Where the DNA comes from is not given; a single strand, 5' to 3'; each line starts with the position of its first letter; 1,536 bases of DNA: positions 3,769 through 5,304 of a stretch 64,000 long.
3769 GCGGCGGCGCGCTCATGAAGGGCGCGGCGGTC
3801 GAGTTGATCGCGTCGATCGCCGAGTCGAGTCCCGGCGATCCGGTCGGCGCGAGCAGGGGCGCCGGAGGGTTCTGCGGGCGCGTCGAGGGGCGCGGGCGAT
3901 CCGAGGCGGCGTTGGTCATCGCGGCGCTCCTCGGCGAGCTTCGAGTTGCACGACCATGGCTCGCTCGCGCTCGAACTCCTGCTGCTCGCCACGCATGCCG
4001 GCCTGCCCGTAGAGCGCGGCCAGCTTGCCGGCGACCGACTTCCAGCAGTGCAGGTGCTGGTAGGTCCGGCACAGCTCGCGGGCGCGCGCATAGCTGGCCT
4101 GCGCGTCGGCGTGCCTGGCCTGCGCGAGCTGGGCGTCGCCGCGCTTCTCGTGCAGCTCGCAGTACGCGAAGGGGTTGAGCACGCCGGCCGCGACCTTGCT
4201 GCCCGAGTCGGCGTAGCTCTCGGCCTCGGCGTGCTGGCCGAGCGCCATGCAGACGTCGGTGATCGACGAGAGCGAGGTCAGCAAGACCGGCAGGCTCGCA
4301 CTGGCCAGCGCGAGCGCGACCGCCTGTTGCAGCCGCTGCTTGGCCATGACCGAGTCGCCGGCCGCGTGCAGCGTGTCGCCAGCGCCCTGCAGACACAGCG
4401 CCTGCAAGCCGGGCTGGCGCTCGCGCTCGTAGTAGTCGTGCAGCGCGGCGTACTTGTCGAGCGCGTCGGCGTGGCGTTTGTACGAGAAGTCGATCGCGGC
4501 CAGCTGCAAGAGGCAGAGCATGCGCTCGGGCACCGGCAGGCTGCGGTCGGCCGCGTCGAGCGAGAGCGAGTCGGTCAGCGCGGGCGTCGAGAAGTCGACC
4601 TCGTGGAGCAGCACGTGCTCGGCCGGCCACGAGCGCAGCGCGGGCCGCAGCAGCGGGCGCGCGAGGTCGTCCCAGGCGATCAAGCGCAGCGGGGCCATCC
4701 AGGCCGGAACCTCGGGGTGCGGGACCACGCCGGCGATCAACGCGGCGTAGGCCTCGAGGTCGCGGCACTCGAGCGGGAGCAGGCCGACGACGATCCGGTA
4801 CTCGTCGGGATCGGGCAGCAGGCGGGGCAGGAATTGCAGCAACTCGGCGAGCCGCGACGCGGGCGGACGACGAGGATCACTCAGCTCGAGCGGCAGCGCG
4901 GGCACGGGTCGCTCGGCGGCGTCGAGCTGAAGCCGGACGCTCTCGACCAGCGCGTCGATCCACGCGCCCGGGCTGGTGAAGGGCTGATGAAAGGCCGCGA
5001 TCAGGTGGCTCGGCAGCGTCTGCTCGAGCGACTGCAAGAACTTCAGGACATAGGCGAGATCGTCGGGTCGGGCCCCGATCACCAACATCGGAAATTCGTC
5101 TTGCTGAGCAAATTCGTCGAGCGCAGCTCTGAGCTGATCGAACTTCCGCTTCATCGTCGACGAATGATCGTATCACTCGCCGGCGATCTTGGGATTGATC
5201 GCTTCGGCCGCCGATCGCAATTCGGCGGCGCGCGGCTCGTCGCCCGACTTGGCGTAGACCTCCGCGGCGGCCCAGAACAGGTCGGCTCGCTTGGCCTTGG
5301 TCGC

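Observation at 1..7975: Five-gene operon ending in a PAAR-like/RHS toxin. Upstream are a coupled cytoplasmic gene, a TPR lipoprotein and a split DUF4331 pair. The toxin tip lies outside the window.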

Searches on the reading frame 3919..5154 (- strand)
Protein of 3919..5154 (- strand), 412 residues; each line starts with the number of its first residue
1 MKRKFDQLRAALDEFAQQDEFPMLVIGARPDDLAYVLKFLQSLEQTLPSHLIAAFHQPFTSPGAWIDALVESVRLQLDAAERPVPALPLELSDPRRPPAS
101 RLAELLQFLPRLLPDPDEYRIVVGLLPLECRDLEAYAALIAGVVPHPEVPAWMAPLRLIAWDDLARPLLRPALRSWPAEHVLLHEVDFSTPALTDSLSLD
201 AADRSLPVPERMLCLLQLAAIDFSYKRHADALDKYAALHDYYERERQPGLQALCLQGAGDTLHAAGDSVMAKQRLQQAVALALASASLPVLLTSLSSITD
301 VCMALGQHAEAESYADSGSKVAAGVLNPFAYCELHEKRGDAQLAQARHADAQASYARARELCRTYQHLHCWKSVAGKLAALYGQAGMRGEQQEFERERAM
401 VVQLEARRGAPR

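Call 8: search_protein_families(library=pfam, proteins=[window:3919-5154:-], max_evalue=0.01)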
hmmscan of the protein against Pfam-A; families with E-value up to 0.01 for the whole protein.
window:3919-5154:- (412 aa): 2 families
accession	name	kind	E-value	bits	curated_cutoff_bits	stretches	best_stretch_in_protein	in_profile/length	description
PF13424.12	TPR_12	-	6.4e-08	33.1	30.1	2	297-363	8-76/77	Tetratricopeptide repeat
PF17874.7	TPR_MalT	-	0.0045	16.8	45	1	209-382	37-211/336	MalT-like TPR region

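Call 9: search_protein_families(library=ncbifam, proteins=[window:3919-5154:-], max_evalue=0.01)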
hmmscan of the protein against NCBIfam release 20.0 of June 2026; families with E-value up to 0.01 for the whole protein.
window:3919-5154:- (412 aa): 0 families

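Call 10: find_encoding_contigs(protein=window:3919-5154:-, flank=10000, max_places=6)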
Protein window:3919-5154:- (412 aa): no gene with exactly this product is on record in the collection.

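Call 11: find_homologous_proteins(query=window:3919-5154:-, max_evalue=0.001)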
Query window:3919-5154:- (412 aa): 126 proteins with E <= 0.001 among 8000 candidates; the best 120 are listed.
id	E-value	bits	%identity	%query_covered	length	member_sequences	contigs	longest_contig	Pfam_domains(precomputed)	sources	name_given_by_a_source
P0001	2.3e-267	905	100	100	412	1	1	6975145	PF13424.13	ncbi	ncbi:hypothetical protein ACNOYE_07065 [Nannocystaceae bacterium ST9]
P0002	4.2e-190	650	73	100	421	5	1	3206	PF13424.13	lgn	-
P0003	4.6e-159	548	63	100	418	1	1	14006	PF13424.13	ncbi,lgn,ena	-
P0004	1.7e-148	513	58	99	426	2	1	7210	-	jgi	jgi:tetratricopeptide (TPR) repeat protein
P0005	3.0e-145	502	58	100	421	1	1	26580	PF17874.8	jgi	jgi:tetratricopeptide (TPR) repeat protein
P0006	4.7e-144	498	59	100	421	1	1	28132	PF17874.8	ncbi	-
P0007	6.0e-144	498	58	99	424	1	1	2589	PF17874.8,PF13424.13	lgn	-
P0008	5.7e-142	492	57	97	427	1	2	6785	PF17874.8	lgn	-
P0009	4.5e-139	482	55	100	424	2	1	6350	PF17874.8,PF00515.35,PF13424.13,PF13428.13,PF07719.24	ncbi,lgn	-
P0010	4.9e-139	482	57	100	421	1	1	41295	-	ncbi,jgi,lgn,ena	-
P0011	6.9e-139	482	55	100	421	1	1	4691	PF17874.8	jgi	jgi:hypothetical protein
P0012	1.5e-138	480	56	99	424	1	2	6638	PF17874.8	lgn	-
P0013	1.5e-137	477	55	100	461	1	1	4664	PF17874.8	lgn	-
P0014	1.6e-137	477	56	100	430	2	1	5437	-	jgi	jgi:hypothetical protein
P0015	2.5e-137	476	55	100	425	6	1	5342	-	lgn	-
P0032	8.3e-130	452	53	100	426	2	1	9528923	-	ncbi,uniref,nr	ncbi:hypothetical protein G6O69_31480 [Pseudenhygromyxa sp. WMMC2535]|uniref:hypothetical protein n=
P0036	6.2e-129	449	53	100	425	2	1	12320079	PF17874.8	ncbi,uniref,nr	ncbi:hypothetical protein [Polyangium aurulentum]|uniref:hypothetical protein n=1 Tax=Polyangium aur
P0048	4.5e-122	426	50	99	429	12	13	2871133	PF17874.8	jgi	jgi:tetratricopeptide (TPR) repeat protein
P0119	6.0e-74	268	38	96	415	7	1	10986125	-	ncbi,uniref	ncbi:tetratricopeptide repeat protein [Myxococcus faecalis]|uniref:hypothetical protein n=1 Tax=Myxo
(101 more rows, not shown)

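Call 12: find_encoding_contigs(protein=P0001, flank=10000, max_places=3)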
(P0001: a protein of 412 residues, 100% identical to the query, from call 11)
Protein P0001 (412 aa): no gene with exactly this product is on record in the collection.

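Call 13: find_encoding_contigs(protein=P0032, flank=10000, max_places=3)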
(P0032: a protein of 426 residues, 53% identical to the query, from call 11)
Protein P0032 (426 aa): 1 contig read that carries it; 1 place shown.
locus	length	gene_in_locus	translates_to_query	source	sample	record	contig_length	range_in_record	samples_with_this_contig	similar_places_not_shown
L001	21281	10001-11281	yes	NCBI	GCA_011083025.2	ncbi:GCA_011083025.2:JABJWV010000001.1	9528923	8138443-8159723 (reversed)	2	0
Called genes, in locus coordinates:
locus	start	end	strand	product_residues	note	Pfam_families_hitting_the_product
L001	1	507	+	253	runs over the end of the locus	-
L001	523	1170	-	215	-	-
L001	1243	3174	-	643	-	-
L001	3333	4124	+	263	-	PF01520:Amidase_3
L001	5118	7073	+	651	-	-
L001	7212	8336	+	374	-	PF00691:OmpA, PF01471:PG_binding_1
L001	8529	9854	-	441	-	-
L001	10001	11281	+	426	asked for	-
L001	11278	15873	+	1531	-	PF05488:PAAR_motif (weak), PF20148:DUF6531, PF05593:RHS_repeat (weak), PF25023:TEN_YD-shell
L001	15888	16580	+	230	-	-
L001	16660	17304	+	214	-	-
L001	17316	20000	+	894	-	PF05954:Phage_GPD, PF04717:Phage_base_V, PF22178:Gp5_trimer_C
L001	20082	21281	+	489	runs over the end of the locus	PF00144:Beta-lactamase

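Call 15: find_related_loci(query=A1, collection=genome_contigs, flank=10000)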
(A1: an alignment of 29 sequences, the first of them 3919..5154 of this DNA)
Query A1 (412 aa) in genome_contigs; peptide patterns used: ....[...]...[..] (x = any residue, [..] = any of these).
33 stretches matched a pattern; 11 encode a relative of the query (tblastn E <= 1e-3); 11 distinct loci.
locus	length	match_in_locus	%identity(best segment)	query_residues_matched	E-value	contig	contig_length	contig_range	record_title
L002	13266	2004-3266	73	1-412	0e+0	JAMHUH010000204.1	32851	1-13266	MAG: Nannocystaceae bacterium isolate ST_AS_metabat.41 k201_633925, whole genome shotgun sequence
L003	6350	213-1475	55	1-412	8e-148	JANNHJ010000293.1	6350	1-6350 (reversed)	MAG: Myxococcales bacterium isolate SOY_6_C_metabat_27 SOY_6_C_k141_2089608, whole genome shotgun sequence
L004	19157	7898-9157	57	1-411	4e-143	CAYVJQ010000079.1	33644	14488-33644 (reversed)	MAG TPA_asm: uncultured Nannocystaceae bacterium isolate binchicken_co67_24 genome assembly, contig: NODE_1204_length_33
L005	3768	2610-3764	58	1-377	7e-146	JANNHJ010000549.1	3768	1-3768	MAG: Myxococcales bacterium isolate SOY_6_C_metabat_27 SOY_6_C_k141_3974912, whole genome shotgun sequence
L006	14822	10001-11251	53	1-409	1e-135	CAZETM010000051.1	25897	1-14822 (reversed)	MAG TPA_asm: uncultured Polyangium sp. isolate binchicken_co186_95 genome assembly, contig: NODE_2094_length_25897_cov_7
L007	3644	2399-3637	51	1-405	5e-134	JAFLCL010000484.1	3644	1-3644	MAG: Deltaproteobacteria bacterium isolate UWPOB_DELTA5 gnl_X_FKCMEJAL_484, whole genome shotgun sequence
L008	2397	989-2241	52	1-410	3e-136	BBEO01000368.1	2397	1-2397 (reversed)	Byssovorax cruenta JCM 12614 DNA, contig: JCM12614.contig00368, whole genome shotgun sequence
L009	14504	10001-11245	49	1-407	2e-122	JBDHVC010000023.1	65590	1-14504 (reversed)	MAG: Sandaracinaceae bacterium isolate AS-MESO-3CA.302 NODE_1701_length_65590_cov_17.481798, whole genome shotgun sequen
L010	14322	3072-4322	50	1-409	6e-122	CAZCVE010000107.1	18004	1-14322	MAG TPA_asm: uncultured Sandaracinaceae bacterium isolate SRP302895_co1_485 genome assembly, contig: NODE_5870_length_18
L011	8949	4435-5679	50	1-407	2e-121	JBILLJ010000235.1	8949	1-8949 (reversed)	MAG: Sandaracinaceae bacterium isolate ME2017-07-27_3300044645_group7_bin65 Rohwer_bin1493_scaffold_9223_c1, whole genom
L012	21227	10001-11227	49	1-401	3e-121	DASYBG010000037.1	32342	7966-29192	MAG TPA_asm: Polyangiaceae bacterium isolate SMAG_U4901 k141_997641, whole genome shotgun sequence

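Call 18: search_protein_families(library=pfam, proteins=[L005:254-2590:+, L010:2-3064:+, L012:7755-9998:+, L004:5594-7162:+, L004:7207-7860:+, L001:16660-17301:+, L002:8615-9229:-, L002:9346-11130:-, L012:3446-5290:+, L001:15888-16577:+], max_evalue=0.01)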
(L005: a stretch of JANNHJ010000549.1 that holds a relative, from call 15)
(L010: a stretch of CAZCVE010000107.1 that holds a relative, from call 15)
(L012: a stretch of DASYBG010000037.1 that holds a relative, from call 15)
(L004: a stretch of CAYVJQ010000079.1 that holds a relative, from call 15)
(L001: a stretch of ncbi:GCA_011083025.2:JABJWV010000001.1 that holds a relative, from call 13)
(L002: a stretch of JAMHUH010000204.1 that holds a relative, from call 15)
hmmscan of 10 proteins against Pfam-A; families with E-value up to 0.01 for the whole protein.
L005:254-2590:+ (779 aa): 6 families
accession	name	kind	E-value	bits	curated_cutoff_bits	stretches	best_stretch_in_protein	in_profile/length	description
PF05954.17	Phage_GPD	-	1.1e-68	232.1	30.1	1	36-357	2-302/305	Phage tail baseplate hub (GPD)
PF22178.3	Gp5_trimer_C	-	2.4e-31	108.6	30.9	1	496-597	1-101/112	Bacteriophage T4 gp5 C-terminal trimerisation domain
PF04717.18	Phage_base_V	-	7.3e-16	58.7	23.8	1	410-479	10-75/75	Type VI secretion system/phage-baseplate injector OB domain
PF20093.5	DUF6484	-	7.1e-06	27.1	27.6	1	456-478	39-61/61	Domain of unknown function (DUF6484)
PF06715.18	Gp5_C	-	0.0023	18.4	20.4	0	537-559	1-23/24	Gp5 C-terminal repeat (3 copies)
PF10106.14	DUF2345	-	0.0039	17.5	30.7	0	542-652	24-139/151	Uncharacterized protein conserved in bacteria (DUF2345)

L010:2-3064:+ (1021 aa): 4 families
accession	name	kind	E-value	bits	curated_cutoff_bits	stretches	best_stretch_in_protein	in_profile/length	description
PF05954.17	Phage_GPD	-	1.3e-60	205.6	30.1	1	294-604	2-302/305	Phage tail baseplate hub (GPD)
PF22178.3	Gp5_trimer_C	-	1.2e-27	96.7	30.9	1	745-830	1-86/112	Bacteriophage T4 gp5 C-terminal trimerisation domain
PF04717.18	Phage_base_V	-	2e-14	54.1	23.8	1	659-728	10-75/75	Type VI secretion system/phage-baseplate injector OB domain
PF20093.5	DUF6484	-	0.0018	19.4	27.6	1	705-725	39-59/61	Domain of unknown function (DUF6484)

L012:7755-9998:+ (748 aa): 6 families
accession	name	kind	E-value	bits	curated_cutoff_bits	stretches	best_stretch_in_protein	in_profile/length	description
PF05954.17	Phage_GPD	-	9.6e-70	235.6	30.1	1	30-349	2-302/305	Phage tail baseplate hub (GPD)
PF22178.3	Gp5_trimer_C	-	4.8e-27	94.8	30.9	1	492-596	1-103/112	Bacteriophage T4 gp5 C-terminal trimerisation domain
PF04717.18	Phage_base_V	-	6.8e-11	42.8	23.8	1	406-474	11-74/75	Type VI secretion system/phage-baseplate injector OB domain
PF06715.18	Gp5_C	-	3.5e-05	24.1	20.4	1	543-565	1-23/24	Gp5 C-terminal repeat (3 copies)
PF20093.5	DUF6484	-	3.6e-05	24.8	27.6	1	451-474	38-61/61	Domain of unknown function (DUF6484)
PF10106.14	DUF2345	-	0.0021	18.4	30.7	0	664-717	94-148/151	Uncharacterized protein conserved in bacteria (DUF2345)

L004:5594-7162:+ (523 aa): 2 families
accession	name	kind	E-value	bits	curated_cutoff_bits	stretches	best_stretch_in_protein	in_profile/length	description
PF13699.11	eCIS_core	-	3.9e-30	104.3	22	1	88-163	2-77/79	eCIS core domain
PF00691.25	OmpA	-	1.3e-11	45.1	27.2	1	412-482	14-86/98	OmpA family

L004:7207-7860:+ (218 aa): 0 families

L001:16660-17301:+ (214 aa): 0 families

L002:8615-9229:- (205 aa): 0 families

L002:9346-11130:- (595 aa): 1 family
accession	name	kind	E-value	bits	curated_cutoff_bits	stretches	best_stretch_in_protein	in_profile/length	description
PF00209.24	SNF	-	1e-49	170.1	27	2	186-524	150-484/524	Sodium:neurotransmitter symporter family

L012:3446-5290:+ (615 aa): 1 family
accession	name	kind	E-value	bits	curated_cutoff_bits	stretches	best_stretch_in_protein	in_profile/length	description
PF05947.17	T6SS_TssF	-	1.8e-210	701.1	25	1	1-611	1-607/608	Type VI secretion system, TssF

L001:15888-16577:+ (230 aa): 4 families
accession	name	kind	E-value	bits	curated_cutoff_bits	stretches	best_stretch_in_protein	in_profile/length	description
PF13599.13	Pentapeptide_4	-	1.3e-21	76.9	38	2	129-189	2-62/78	Pentapeptide repeat region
PF00805.28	Pentapeptide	-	4.9e-21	74.4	20.2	4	108-145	1-38/40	Pentapeptide repeats (8 copies)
PF13576.12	Pentapeptide_3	-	4.1e-15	56.2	27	3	36-78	2-47/48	Pentapeptide repeats (9 copies)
PF23894.2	LD_SV2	-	6.3e-09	36.5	29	2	126-190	23-87/92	SV2A/B/C luminal domain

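Call 21: search_protein_families(library=pfam, alignment_id=A1, max_evalue=1)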
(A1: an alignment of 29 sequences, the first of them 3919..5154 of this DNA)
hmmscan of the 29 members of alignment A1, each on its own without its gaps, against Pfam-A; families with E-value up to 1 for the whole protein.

A. member 1, window:3919-5154:- (412 aa): 3 families
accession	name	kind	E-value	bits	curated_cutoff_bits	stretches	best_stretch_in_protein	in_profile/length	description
PF13424.12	TPR_12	-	6.4e-08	33.1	30.1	2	297-363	8-76/77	Tetratricopeptide repeat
PF17874.7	TPR_MalT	-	0.0045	16.8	45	1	209-382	37-211/336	MalT-like TPR region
PF09976.15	TPR_21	-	0.017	15.3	25.5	0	213-285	114-179/193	Tetratricopeptide repeat-like domain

B. families by the number of members that match (of 29 scanned): 32 families (the first 25 are shown)
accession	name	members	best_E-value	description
PF13424.12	TPR_12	27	9.3e-10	Tetratricopeptide repeat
PF17874.7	TPR_MalT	21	2.1e-08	MalT-like TPR region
PF07719.23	TPR_2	17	0.00018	Tetratricopeptide repeat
PF09976.15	TPR_21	13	0.00011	Tetratricopeptide repeat-like domain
PF13181.12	TPR_8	12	1.8e-05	Tetratricopeptide repeat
PF13428.12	TPR_14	12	0.00039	Tetratricopeptide repeat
PF13414.12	TPR_11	9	0.0057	TPR repeat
PF00515.34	TPR_1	9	0.0059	Tetratricopeptide repeat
PF07721.20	TPR_4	5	0.021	Tetratricopeptide repeat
PF13374.12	TPR_10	5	0.027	Tetratricopeptide repeat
PF13432.12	TPR_16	4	0.00043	Tetratricopeptide repeat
PF13174.12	TPR_6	4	0.21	Tetratricopeptide repeat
PF10345.15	Cohesin_load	2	0.00011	Cohesin loading factor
PF13176.12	TPR_7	2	0.0053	Tetratricopeptide repeat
PF10815.13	ComZ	2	0.0081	ComZ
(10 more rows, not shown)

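Call 22: search_solved_structures(query=A1, max_evalue=1)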
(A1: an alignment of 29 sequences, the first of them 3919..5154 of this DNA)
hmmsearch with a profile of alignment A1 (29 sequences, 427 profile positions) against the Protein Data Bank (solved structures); distinct sequences matched with E-value up to 1: 23.
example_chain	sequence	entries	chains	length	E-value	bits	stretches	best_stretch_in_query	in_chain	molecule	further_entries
7t7t_A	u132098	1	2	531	4.6e-06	28.9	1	234-306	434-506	Protein TONSOKU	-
4i9c_A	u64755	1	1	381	1.8e-05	26.9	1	233-332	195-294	Response regulator aspartate phosphatase F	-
4i9e_A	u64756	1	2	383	1.8e-05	26.9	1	233-332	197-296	Response regulator aspartate phosphatase F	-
3ulq_A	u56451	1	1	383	1.8e-05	26.9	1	233-332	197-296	Response regulator aspartate phosphatase F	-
9k7u_A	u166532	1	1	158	0.025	16.6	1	273-389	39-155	Heter-Zn2-HEHE-22A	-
5a7d_B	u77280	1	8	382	0.036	16.1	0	272-372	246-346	PINS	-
4a1s_A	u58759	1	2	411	0.094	14.7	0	272-368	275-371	PARTNER OF INSCUTEABLE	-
3kd7_A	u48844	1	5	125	0.14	14.1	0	333-369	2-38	CTPR390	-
2wqh_A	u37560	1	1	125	0.14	14.1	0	333-370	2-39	CTPR3Y3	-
1na0_A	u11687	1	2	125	0.15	14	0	333-369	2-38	designed protein CTPR3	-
1na3_A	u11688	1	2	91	0.16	13.9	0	333-369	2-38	designed protein CTPR2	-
4b9p_A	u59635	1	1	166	0.29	13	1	315-349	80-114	TYPE 3A CELLULOSE-BINDING DOMAIN PROTEIN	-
7rro_I1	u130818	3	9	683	0.31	13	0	256-405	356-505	TTC25 protein | Outer dynein arm-docking complex subunit 4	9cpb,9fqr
9gzg_A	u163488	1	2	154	0.4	12.6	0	340-391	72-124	Engineered CTPR protein with glutamic acids for conductivity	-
6u0y_A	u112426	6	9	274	0.44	12.5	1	325-355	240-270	Putative metallo-beta-lactamase l1 (Beta-lactamase type ii) (Ec 3.5.2.6) (Penicillinase)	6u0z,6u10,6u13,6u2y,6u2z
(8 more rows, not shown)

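Call 26: predict_structure(alignment_id=A1)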
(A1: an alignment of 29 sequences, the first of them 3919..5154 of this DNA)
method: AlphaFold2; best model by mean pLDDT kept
length: 412 residues; sequences in the alignment: 29
mean_pLDDT: 93.6   pTM: 0.68
mean pLDDT of the five models: 93.6, 93.0, 92.2, 92.1, 81.5
residues with pLDDT >= 90: 344; 70-90: 64; 50-70: 1; < 50: 3
segments of 3 or more residues with pLDDT < 50: 410-412
pLDDT, mean of each block of 10 residues (from residue 1): 84 93 95 91 88 95 97 92 90 95 97 91 96 97 92 96 95 88 89 84 92 94 92 98 97 98 98 98 96 98 98 98 94 98 98 98 93 97 96 97 79 41
secondary structure, 60 per line:
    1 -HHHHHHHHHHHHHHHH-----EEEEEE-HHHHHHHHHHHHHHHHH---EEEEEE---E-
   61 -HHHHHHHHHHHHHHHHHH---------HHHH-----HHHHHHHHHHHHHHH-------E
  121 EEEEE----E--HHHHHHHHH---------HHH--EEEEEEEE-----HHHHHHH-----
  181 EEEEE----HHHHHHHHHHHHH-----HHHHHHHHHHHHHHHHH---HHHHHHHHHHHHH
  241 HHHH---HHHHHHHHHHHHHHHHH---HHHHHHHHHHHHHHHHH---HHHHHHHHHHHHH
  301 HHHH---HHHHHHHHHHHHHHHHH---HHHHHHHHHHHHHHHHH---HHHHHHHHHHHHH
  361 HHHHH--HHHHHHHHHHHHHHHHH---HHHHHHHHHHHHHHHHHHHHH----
elements in order: H2-17 E23-28 H30-46 E50-55 H62-79 H89-92 H98-112 E120-125 H133-141 E156-163 H169-175 E181-185 H190-202 H208-224 H228-244 H248-264 H268-284 H288-304 H308-324 H328-344 H348-365 H368-384 H388-408

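Call 35: find_encoding_contigs(protein=P0119, flank=10000, max_places=2)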
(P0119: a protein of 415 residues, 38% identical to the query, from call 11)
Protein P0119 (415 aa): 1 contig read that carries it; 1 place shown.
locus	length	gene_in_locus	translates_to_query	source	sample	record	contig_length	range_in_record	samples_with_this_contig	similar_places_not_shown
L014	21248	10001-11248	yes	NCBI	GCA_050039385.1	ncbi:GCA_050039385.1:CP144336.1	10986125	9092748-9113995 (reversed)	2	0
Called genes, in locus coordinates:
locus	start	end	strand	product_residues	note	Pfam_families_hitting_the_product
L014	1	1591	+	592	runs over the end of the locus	PF00515:TPR_1 (faint), PF07719:TPR_2 (faint), PF13176:TPR_7 (faint), PF13414:TPR_11 (faint), PF13424:TPR_12 (faint), PF13428:TPR_14 (faint), PF14559:TPR_19 (faint), PF13432:TPR_16 (weak), +1 more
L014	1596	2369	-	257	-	-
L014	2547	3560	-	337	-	-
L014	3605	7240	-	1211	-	PF20148:DUF6531, PF25023:TEN_YD-shell, PF05593:RHS_repeat, PF25023:TEN_YD-shell (weak), PF05593:RHS_repeat (weak), PF25023:TEN_YD-shell (weak)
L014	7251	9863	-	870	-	PF05954:Phage_GPD, PF04717:Phage_base_V, PF22178:Gp5_trimer_C, PF06715:Gp5_C (faint)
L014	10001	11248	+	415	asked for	-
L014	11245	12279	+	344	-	PF05488:PAAR_motif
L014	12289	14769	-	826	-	PF24681:Kelch_KLHDC2_KLHL20_DRC7 (weak), PF24681:Kelch_KLHDC2_KLHL20_DRC7, PF13415:Beta-prop_FBX42, PF24981:Beta-prop_ATRN-LZTR1, PF24681:Kelch_KLHDC2_KLHL20_DRC7, PF24981:Beta-prop_ATRN-LZTR1, PF13415:Beta-prop_FBX42, PF13964:Beta-prop_Calicin, +9 more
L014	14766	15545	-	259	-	-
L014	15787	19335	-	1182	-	PF01839:FG-GAP, PF12256:TcdB_toxin_midN (faint), PF01839:FG-GAP, PF13517:FG-GAP_3 (weak), PF01839:FG-GAP (weak), PF11617:Cu-binding_MopE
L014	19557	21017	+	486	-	PF13167:GTP-bdg_N, PF16360:GTP-bdg_M, PF01926:MMR_HSR1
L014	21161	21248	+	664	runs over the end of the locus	PF05922:Inhibitor_I9 (weak), PF00082:Peptidase_S8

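Call 57: search_protein_families(library=pfam, proteins=[L001:16660-17301:+, L004:7207-7860:+, L002:8615-9229:-], max_evalue=10)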
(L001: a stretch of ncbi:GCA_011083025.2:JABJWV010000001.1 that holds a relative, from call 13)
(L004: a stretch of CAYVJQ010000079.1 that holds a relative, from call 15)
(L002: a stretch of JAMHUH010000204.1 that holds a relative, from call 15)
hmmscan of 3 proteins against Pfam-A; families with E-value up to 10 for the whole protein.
L001:16660-17301:+ (214 aa): 3 families
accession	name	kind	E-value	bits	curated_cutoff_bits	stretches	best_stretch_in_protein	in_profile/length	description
PF05887.16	Trypan_PARP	-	0.025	15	100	1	109-134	85-110/134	Procyclic acidic repetitive protein (PARP)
PF02080.26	TrkA_C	-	0.079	13.3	27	1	130-152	41-63/71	TrkA-C domain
PF14604.12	SH3_9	-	0.13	12.6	30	1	128-148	9-26/49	Variant SH3 domain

L004:7207-7860:+ (218 aa): 0 families

L002:8615-9229:- (205 aa): 2 families
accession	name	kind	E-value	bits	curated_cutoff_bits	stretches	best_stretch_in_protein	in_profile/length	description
PF03459.23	TOBE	-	0.17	12.6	22.3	1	54-91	16-55/64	TOBE domain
PF10106.14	DUF2345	-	0.25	11.6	30.7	1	175-196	68-89/151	Uncharacterized protein conserved in bacteria (DUF2345)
